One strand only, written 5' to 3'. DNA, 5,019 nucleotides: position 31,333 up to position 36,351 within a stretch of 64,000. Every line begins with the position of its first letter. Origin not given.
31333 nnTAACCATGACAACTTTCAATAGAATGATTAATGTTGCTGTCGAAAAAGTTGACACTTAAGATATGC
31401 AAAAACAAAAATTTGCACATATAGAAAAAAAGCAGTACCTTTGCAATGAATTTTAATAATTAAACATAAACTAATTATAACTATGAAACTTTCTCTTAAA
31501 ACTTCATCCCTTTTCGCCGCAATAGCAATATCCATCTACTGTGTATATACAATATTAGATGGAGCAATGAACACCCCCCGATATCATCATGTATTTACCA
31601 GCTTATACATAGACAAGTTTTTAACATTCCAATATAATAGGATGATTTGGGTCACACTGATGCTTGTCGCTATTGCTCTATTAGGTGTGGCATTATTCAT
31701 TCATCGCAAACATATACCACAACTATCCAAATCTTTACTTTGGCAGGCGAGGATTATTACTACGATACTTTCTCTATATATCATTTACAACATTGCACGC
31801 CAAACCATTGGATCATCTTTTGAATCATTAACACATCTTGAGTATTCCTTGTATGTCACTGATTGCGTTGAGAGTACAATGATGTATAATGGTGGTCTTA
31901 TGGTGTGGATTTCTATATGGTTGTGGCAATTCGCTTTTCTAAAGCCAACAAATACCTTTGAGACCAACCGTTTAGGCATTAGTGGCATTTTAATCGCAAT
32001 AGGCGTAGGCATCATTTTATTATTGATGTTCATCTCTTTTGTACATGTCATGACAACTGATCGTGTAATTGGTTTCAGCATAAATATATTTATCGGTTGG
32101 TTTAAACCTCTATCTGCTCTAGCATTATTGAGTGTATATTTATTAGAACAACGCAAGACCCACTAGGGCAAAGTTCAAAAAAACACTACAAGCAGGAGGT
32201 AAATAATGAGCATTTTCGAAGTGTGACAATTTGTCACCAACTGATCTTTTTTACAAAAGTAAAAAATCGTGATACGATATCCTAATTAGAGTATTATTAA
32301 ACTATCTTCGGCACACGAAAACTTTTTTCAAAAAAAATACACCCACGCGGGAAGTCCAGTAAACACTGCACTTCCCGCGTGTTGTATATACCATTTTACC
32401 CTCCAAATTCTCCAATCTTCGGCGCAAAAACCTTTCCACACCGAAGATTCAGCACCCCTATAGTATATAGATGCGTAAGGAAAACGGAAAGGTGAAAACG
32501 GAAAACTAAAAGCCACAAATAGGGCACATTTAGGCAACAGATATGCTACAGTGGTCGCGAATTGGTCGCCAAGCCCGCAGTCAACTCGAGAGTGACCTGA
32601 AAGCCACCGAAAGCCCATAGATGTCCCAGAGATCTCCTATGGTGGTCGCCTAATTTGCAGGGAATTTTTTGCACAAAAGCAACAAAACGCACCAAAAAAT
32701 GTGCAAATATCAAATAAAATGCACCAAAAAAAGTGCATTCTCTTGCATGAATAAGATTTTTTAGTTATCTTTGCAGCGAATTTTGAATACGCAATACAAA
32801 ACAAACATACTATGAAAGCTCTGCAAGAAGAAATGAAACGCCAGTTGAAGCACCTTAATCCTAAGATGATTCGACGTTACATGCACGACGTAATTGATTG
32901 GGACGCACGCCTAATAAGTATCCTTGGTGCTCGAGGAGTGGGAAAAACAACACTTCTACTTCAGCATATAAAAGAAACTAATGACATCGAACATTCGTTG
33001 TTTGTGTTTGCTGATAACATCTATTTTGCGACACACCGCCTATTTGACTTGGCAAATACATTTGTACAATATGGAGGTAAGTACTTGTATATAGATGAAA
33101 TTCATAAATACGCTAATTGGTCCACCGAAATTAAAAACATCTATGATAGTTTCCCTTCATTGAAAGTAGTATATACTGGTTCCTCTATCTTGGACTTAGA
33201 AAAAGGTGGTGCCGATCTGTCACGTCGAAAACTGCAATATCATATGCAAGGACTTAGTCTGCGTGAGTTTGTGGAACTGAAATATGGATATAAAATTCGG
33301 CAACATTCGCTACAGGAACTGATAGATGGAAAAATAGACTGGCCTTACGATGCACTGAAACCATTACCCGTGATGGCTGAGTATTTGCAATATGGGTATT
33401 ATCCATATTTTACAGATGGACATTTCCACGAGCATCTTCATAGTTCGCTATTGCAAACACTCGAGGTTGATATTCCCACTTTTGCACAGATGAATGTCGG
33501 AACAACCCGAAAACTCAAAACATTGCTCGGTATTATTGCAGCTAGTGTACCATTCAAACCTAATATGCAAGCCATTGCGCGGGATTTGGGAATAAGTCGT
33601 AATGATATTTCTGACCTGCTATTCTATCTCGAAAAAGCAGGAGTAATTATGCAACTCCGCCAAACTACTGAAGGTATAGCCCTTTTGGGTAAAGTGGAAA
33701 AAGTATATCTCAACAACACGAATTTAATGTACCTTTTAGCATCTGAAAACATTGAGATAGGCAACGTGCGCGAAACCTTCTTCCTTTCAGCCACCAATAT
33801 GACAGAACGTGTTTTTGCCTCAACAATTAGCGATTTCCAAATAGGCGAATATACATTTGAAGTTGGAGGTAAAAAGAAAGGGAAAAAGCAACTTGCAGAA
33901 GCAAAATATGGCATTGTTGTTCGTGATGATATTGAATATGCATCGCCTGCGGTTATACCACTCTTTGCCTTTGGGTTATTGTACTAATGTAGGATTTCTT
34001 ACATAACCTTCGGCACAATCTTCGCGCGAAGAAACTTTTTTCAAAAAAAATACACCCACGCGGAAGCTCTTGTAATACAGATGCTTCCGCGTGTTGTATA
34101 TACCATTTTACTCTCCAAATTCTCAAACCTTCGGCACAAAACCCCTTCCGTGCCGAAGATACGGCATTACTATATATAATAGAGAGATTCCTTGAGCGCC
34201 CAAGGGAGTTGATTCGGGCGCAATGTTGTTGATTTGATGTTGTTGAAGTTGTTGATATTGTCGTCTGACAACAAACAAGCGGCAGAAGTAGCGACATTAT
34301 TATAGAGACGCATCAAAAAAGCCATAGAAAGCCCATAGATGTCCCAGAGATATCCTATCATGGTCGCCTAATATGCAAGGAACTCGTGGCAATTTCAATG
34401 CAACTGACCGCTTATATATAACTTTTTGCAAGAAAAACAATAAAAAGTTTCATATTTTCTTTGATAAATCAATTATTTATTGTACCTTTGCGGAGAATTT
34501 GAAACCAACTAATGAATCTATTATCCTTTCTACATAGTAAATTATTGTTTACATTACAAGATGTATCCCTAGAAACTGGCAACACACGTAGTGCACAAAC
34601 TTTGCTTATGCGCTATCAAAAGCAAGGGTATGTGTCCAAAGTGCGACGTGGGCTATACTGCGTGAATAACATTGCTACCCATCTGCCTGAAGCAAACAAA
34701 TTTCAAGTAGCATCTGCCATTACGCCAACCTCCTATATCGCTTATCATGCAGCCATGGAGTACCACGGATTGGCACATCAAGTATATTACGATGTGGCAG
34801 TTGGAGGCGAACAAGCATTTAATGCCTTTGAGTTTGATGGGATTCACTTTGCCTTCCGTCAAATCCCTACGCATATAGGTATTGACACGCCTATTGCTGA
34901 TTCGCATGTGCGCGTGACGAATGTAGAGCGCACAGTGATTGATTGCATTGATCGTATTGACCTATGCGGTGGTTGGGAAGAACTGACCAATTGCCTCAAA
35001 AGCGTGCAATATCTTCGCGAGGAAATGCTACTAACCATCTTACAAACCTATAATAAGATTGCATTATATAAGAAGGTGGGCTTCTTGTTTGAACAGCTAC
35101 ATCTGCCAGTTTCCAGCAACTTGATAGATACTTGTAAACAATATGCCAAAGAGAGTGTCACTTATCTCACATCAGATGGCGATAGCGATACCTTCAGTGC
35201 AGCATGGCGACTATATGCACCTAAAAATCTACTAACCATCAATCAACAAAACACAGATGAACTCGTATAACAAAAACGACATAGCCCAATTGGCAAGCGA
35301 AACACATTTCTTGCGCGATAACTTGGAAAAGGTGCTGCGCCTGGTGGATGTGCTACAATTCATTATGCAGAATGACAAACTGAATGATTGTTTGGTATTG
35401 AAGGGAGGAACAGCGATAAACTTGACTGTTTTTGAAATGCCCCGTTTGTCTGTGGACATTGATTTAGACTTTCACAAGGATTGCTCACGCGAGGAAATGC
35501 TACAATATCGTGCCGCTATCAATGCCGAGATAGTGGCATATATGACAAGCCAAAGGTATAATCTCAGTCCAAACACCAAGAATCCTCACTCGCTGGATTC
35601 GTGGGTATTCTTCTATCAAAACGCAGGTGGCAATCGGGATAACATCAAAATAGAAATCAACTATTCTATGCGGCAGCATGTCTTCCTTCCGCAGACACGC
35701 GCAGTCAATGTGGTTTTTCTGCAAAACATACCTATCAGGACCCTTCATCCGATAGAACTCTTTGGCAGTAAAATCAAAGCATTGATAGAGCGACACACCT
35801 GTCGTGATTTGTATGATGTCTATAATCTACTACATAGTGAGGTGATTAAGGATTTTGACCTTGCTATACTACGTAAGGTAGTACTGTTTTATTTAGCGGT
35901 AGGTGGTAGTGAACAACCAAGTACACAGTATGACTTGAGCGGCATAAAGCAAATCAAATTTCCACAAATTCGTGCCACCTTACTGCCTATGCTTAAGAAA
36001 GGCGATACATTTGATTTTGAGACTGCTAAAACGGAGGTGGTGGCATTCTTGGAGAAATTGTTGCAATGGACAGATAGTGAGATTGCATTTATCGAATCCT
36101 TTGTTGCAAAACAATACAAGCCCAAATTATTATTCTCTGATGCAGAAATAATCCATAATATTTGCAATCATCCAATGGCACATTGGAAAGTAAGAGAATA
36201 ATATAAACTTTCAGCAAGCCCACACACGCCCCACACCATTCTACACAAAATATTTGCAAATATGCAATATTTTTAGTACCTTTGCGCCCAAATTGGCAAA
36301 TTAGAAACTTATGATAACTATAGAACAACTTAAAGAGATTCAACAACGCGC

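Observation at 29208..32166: Orphan AT-rich cassette: stand-alone J-domain (HPD) protein, double zinc-ribbon membrane protein and three unknowns, in a defence-type neighbourhood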

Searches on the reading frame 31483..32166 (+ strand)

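Call 3: search_protein_families(library=pfam, proteins=[window:31483-32166:+], max_evalue=1)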
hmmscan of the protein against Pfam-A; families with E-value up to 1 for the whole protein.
window:31483-32166:+ (227 aa): 1 family
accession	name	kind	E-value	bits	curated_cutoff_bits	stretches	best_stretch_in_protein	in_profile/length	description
PF21314.2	TM_ErbB1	-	0.11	12.6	27.1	1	59-78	9-28/36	Epidermal growth factor receptor transmembrane-juxtamembrane segment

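Call 4: search_protein_families(library=padloc, proteins=[window:31483-32166:+], max_evalue=1)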
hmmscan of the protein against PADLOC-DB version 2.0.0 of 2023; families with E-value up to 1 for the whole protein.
window:31483-32166:+ (227 aa): 0 families

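Call 5: search_protein_families(library=ncbifam, proteins=[window:31483-32166:+], max_evalue=1)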
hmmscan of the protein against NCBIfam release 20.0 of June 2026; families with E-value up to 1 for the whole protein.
window:31483-32166:+ (227 aa): 0 families

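Call 6: search_protein_families(library=phrogs, proteins=[window:31483-32166:+], max_evalue=1)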
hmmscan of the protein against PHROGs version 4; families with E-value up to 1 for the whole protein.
window:31483-32166:+ (227 aa): 0 families

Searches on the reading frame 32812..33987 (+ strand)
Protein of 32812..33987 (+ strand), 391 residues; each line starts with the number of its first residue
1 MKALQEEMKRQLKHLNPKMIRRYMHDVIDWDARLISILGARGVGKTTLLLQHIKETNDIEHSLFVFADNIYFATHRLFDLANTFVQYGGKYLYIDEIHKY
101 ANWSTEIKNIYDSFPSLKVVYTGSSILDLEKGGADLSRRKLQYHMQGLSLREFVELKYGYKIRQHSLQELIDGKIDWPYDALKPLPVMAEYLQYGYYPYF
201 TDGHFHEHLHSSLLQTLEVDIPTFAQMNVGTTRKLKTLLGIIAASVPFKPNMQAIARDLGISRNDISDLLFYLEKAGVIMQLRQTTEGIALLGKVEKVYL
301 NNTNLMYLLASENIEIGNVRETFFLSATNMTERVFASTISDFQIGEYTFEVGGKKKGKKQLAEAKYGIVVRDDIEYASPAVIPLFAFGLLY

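Call 3: search_protein_families(library=pfam, proteins=[window:32812-33987:+], max_evalue=1)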
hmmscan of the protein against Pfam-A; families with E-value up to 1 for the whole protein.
window:32812-33987:+ (391 aa): 16 families
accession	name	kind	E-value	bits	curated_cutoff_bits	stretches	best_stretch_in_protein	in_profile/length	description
PF13173.12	AAA_14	-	6e-27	94.6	27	1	33-153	3-128/129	AAA domain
PF13635.12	DUF4143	-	0.00023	21.4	28.1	1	228-310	9-92/160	Domain of unknown function (DUF4143)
PF13191.12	AAA_16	-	0.0047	17.9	32.6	1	20-72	12-63/167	AAA ATPase domain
PF01637.24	ATPase_2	-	0.015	15.6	33.2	1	34-67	22-56/225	ATPase domain predominantly from Archaea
PF14394.12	DUF4423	-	0.015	15.5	30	1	248-283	35-70/165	Domain of unknown function (DUF4423)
PF01978.25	TrmB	-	0.022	15.1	25.6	1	251-285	24-58/68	Sugar-specific transcriptional regulator TrmB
PF24409.1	wHTH-PRTase_assc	-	0.029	14.9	27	1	252-297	14-60/83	wHTH-PRTase associated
PF25199.1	nSTAND_NTPase5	-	0.033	14.5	34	1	32-57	41-66/145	Novel STAND NTPase 5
PF13401.12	AAA_22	-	0.035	14.9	27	1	32-59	5-31/130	AAA domain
PF13545.12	HTH_Crp_2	-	0.049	14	27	1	246-281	19-54/70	Crp-like helix-turn-helix domain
PF00931.28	NB-ARC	-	0.049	13.3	23.5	1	31-61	17-47/248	NB-ARC domain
PF08477.19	Roc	-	0.12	13.1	27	1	35-62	2-29/119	Ras of Complex, Roc, domain of DAPkinase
PF22980.2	Myb_DNA-bind_8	-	0.12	12.2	27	0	238-264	8-35/50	Myb-like DNA-binding domain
PF00071.28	Ras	-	0.16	12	21.6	1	37-58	4-25/162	Ras family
PF01443.25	Viral_helicase1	-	0.22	11.8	21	1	37-101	3-72/228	Viral superfamily 1 RNA helicase core domain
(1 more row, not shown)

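Call 4: search_protein_families(library=padloc, proteins=[window:32812-33987:+], max_evalue=1)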
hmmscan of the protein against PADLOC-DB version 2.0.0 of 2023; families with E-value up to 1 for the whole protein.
window:32812-33987:+ (391 aa): 9 families
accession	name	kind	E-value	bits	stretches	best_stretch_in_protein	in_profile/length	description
PDLC04789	PDC-S01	-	3.4e-27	93.5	1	19-299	1-264/375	-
PDLC04787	PDC-S01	-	2.1e-22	77.5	1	18-322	9-317/412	-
PDLC04790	PDC-S01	-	4.7e-14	49.9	1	16-309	12-298/422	-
PDLC04791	PDC-S01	-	1.1e-10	38.8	1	33-145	19-142/395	-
PDLC04788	PDC-S01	-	6.2e-08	30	1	37-287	24-284/448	-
PDLC04786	PDC-S01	-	7.6e-07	26.2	1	19-159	3-159/439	-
PDLC04792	PDC-S01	-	0.00093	15.9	1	29-125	12-122/452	-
PDLC01866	CARF3--CARF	-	0.022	12.7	1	206-299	116-195/207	-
PDLC04140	mad8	-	0.043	11.3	1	32-58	27-53/314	mads_8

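Call 5: search_protein_families(library=ncbifam, proteins=[window:32812-33987:+], max_evalue=1)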
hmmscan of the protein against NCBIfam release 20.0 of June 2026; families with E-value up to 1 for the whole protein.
window:32812-33987:+ (391 aa): 2 families
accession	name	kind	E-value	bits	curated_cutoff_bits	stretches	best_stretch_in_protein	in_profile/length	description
TIGR00738.1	rrf2_super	superfamily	0.028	14.3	73.3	1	250-299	26-75/132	Rrf2 family transcriptional regulator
TIGR03420.1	DnaA_homol_Hda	equivalog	0.071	12.6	194.8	1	29-113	35-115/226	DnaA regulatory inactivator Hda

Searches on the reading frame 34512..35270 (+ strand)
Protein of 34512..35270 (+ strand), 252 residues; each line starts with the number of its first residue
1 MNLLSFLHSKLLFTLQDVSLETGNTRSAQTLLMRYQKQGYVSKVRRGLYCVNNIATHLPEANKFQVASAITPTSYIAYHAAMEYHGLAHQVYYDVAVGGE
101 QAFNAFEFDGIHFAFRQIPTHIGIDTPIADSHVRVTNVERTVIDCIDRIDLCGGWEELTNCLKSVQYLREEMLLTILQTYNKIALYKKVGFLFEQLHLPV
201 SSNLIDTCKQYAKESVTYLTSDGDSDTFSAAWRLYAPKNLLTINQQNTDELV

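Call 3: search_protein_families(library=pfam, proteins=[window:34512-35270:+], max_evalue=1)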
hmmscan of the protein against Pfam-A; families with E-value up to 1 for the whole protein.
window:34512-35270:+ (252 aa): 4 families
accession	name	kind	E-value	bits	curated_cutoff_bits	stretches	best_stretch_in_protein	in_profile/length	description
PF13338.12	AbiEi_4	-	6.4e-05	23.4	25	1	9-51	9-48/49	Transcriptional regulator, AbiEi antitoxin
PF09407.15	AbiEi_1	-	0.0012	19.6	22.2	1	74-194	18-141/142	AbiEi antitoxin C-terminal domain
PF02971.19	FTCD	-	0.07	13.5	24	1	17-83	6-72/145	Formiminotransferase domain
PF17194.10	AbiEi_3_N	-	0.093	13.2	26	1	30-91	31-91/93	Transcriptional regulator, AbiEi antitoxin N-terminal domain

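Call 4: search_protein_families(library=padloc, proteins=[window:34512-35270:+], max_evalue=1)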
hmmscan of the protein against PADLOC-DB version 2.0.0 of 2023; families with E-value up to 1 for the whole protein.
window:34512-35270:+ (252 aa): 30 families (the best 25 are shown)
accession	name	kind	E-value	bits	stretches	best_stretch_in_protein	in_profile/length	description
PDLC02269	AbiEi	-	2.8e-82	273.8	1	1-250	1-250/251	AbiEi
PDLC02287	AbiEi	-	1e-76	255.8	1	1-249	1-249/253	AbiEi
PDLC02270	AbiEi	-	1e-43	147.4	1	2-242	2-259/265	AbiEi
PDLC02267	AbiEi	-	4.1e-38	129.2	1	2-235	8-239/252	AbiEi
PDLC02271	AbiEi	-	3.2e-24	83.5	1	24-239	37-260/263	AbiEi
PDLC02276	AbiEi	-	7.8e-20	69.5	1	17-213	22-225/270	AbiEi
PDLC02272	AbiEi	-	2.8e-15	54.7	1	29-194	30-196/200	AbiEi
PDLC02265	AbiEi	-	2.6e-13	48.2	1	28-163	28-164/198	AbiEi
PDLC02266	AbiEi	-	2.8e-13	47.8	1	10-235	15-249/258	AbiEi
PDLC02241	AbiEi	-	6.7e-13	46.9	1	6-144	6-143/199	AbiEi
PDLC02283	AbiEi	-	1.4e-12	45.8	1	29-164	32-168/201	AbiEi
PDLC02225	AbiEi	-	3.7e-12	44.4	1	29-148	32-147/198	AbiEi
PDLC02237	AbiEi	-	5.2e-12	43.9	2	121-233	167-280/285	AbiEi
PDLC02282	AbiEi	-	3.4e-11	41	1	10-218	15-232/260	AbiEi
PDLC02255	AbiEi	-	3.9e-10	37.6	1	6-193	9-184/186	AbiEi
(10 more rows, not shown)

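Call 5: search_protein_families(library=ncbifam, proteins=[window:34512-35270:+], max_evalue=1)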
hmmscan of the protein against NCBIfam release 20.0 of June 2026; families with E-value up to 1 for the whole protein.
window:34512-35270:+ (252 aa): 1 family
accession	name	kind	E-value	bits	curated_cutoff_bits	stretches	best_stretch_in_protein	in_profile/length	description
NF047376.1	TAA_AbiEi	equivalog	0.0061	16.3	150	1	12-94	20-105/172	type IV toxin-antitoxin system AbiEi family antitoxin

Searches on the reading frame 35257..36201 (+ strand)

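Call 3: search_protein_families(library=pfam, proteins=[window:35257-36201:+], max_evalue=1)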
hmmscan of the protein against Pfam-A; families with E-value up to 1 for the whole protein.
window:35257-36201:+ (314 aa): 1 family
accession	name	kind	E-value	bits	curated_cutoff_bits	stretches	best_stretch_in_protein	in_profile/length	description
PF08843.17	AbiEii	-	8.5e-27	95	22.5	1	39-224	8-192/238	Nucleotidyl transferase AbiEii toxin, Type IV TA system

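Call 4: search_protein_families(library=padloc, proteins=[window:35257-36201:+], max_evalue=1)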
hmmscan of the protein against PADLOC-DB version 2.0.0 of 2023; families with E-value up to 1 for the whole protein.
window:35257-36201:+ (314 aa): 29 families (the best 25 are shown)
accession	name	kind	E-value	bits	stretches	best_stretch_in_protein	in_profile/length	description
PDLC02305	AbiEii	-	2.1e-110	366.7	1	3-313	2-304/306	AbiEii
PDLC02290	AbiEii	-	2.4e-29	100.8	1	24-289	7-249/290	AbiEii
PDLC02294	AbiEii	-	5.4e-20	70.3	1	22-263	21-254/260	AbiEii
PDLC02304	AbiEii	-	1.7e-19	68.7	1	6-209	4-202/260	AbiEii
PDLC02323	AbiEii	-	1e-16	59.3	1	21-202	17-194/248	AbiEii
PDLC02307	AbiEii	-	2.1e-14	51.8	1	40-208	17-160/219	AbiEii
PDLC02317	AbiEii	-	1.6e-12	45.1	1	5-195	3-206/396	AbiEii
PDLC02328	AbiEii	-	1.8e-12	45.6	1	42-193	11-143/203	AbiEii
PDLC02296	AbiEii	-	5.5e-10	36.9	1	11-202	13-208/282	AbiEii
PDLC02330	AbiEii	-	8.5e-10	36.7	1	30-207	12-174/219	AbiEii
PDLC02313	AbiEii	-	1.5e-09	35.7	1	23-194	23-191/254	AbiEii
PDLC02324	AbiEii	-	3e-09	35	1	27-199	8-162/231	AbiEii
PDLC02292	AbiEii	-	8.6e-09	33.6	1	19-140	24-134/283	AbiEii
PDLC02306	AbiEii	-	1.9e-08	32.3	2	32-104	27-98/280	AbiEii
PDLC02318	AbiEii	-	2.4e-08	31.7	1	32-194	29-186/280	AbiEii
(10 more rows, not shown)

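Call 5: search_protein_families(library=ncbifam, proteins=[window:35257-36201:+], max_evalue=1)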
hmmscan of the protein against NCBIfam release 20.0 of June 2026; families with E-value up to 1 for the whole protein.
window:35257-36201:+ (314 aa): 1 family
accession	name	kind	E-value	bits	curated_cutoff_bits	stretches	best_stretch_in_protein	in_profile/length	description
NF040573.1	holin_dep_muram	equivalog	0.083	12.7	240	1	49-141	23-111/200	holin-associated N-acetylmuramidase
